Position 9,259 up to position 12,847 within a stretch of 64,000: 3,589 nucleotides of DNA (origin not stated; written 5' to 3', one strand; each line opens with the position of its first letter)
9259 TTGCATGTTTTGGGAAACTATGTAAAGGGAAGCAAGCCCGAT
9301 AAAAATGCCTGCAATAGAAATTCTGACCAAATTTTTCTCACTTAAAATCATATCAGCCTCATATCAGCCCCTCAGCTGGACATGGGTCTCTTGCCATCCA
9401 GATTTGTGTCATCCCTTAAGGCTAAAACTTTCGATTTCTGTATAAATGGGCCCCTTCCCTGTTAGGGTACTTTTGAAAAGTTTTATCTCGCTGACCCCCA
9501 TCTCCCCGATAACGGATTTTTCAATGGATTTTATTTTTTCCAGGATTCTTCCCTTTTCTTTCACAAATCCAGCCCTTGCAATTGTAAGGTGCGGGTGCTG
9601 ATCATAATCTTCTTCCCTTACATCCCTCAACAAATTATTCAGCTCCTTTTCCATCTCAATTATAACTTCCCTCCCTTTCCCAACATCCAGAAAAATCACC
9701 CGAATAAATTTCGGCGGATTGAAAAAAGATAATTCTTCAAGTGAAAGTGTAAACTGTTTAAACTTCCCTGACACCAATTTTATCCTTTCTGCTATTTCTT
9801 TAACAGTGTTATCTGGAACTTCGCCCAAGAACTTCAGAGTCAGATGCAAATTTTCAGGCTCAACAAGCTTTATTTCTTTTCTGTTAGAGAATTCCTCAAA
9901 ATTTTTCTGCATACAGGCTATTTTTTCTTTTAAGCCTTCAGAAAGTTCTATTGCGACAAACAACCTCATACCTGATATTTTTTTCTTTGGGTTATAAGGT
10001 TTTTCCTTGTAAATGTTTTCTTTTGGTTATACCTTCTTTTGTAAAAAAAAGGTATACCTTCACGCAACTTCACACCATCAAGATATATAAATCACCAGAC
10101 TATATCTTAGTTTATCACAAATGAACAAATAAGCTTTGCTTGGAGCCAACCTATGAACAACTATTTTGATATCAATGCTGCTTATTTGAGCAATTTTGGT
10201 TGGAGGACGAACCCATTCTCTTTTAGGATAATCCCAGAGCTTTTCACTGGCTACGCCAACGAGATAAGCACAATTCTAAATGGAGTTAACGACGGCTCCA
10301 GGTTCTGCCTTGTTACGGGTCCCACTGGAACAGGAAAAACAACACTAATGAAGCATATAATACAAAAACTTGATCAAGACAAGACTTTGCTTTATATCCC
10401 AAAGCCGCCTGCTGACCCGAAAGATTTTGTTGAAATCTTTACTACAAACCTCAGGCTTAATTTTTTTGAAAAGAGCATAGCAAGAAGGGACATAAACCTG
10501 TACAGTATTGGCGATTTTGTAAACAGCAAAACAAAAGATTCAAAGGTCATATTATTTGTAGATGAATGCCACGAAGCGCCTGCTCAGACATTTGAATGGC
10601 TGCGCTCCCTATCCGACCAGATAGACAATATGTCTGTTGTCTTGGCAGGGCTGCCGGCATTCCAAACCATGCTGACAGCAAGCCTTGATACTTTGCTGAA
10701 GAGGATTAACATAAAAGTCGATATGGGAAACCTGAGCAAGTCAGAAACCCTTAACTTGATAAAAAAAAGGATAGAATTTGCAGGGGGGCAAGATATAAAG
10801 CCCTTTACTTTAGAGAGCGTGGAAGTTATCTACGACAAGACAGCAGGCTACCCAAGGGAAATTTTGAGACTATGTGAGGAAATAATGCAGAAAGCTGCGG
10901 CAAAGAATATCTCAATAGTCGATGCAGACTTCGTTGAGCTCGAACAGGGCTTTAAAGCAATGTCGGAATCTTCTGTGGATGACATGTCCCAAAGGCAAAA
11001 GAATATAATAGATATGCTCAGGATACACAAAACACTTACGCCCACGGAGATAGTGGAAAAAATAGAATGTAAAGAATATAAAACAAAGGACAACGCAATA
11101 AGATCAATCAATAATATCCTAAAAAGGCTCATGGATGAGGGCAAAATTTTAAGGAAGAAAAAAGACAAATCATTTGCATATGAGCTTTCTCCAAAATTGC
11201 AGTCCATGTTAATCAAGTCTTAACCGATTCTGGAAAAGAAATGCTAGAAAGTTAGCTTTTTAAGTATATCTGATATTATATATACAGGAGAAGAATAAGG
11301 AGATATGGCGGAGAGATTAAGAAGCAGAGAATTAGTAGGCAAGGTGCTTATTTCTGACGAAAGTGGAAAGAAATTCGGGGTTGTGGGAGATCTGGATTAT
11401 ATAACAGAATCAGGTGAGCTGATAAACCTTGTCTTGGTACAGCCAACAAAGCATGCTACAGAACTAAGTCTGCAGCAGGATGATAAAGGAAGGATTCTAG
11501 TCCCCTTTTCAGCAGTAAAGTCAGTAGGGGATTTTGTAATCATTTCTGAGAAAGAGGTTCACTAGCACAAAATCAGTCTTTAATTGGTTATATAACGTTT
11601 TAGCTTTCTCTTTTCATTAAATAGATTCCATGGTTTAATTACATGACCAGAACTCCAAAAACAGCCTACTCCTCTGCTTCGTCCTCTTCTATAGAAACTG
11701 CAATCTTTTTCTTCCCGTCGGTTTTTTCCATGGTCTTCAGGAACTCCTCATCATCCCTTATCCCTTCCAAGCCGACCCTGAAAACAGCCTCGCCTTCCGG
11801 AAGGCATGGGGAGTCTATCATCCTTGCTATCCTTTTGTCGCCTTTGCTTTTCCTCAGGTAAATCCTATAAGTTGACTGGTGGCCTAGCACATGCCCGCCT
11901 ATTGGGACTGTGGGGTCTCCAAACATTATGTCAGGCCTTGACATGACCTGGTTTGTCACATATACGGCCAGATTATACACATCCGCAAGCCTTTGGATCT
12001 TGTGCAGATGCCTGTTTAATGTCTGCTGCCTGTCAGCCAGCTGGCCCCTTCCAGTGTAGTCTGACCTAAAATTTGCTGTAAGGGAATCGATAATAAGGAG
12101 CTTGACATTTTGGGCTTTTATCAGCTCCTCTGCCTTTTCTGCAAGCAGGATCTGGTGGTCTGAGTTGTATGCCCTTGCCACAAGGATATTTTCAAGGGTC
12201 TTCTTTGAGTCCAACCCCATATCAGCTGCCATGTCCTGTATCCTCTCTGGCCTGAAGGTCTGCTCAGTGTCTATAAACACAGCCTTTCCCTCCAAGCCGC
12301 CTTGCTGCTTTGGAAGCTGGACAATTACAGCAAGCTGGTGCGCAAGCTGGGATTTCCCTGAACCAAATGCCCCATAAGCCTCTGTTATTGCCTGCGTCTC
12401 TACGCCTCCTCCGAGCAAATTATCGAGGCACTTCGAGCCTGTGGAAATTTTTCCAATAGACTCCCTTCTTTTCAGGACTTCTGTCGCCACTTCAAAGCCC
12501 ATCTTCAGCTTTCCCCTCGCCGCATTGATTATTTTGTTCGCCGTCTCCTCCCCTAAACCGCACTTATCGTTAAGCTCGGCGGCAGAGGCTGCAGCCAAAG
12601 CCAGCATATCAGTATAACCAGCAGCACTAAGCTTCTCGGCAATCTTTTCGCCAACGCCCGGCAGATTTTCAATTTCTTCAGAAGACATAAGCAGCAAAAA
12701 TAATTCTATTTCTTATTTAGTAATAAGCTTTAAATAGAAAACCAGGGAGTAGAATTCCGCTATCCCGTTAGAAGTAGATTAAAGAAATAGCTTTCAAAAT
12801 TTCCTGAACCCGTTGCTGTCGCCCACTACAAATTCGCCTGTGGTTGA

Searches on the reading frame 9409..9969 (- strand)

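Call 70: search_protein_families(library=pfam, proteins=[window:9409-9969:-], max_evalue=0.00001)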
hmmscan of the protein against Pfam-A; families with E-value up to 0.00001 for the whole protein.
window:9409-9969:- (186 aa): 3 families
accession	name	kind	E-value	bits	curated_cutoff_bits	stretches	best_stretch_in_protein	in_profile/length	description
PF02834.22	LigT_PEase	-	7.9e-26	90.5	23.3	2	7-92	1-86/87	LigT like Phosphoesterase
PF13563.12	2_5_RNA_ligase2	-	2.4e-12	47.6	27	1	25-135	10-118/152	2'-5' RNA ligase superfamily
PF10469.15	AKAP7_NLS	-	5.6e-09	36.6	24.4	1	4-182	4-206/208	AKAP7 2'5' RNA ligase-like domain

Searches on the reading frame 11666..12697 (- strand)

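Call 70: search_protein_families(library=pfam, proteins=[window:11666-12697:-], max_evalue=0.00001)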
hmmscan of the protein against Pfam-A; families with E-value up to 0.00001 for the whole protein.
window:11666-12697:- (343 aa): 5 families
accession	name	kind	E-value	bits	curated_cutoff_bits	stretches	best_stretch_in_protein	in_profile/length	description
PF08423.17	Rad51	-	8.1e-95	317.2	22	1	77-315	1-243/244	Rad51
PF00154.27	RecA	-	4e-18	66.3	27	1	76-288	25-225/262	recA bacterial DNA recombination protein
PF13481.12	AAA_25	-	4.4e-10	39.9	27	1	80-248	11-187/195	AAA domain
PF14520.12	HHH_5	-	8e-09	36.3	27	1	7-61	2-56/57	Helix-hairpin-helix domain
PF06745.19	ATPase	-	8.5e-07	29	26.6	1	85-209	2-131/231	KaiC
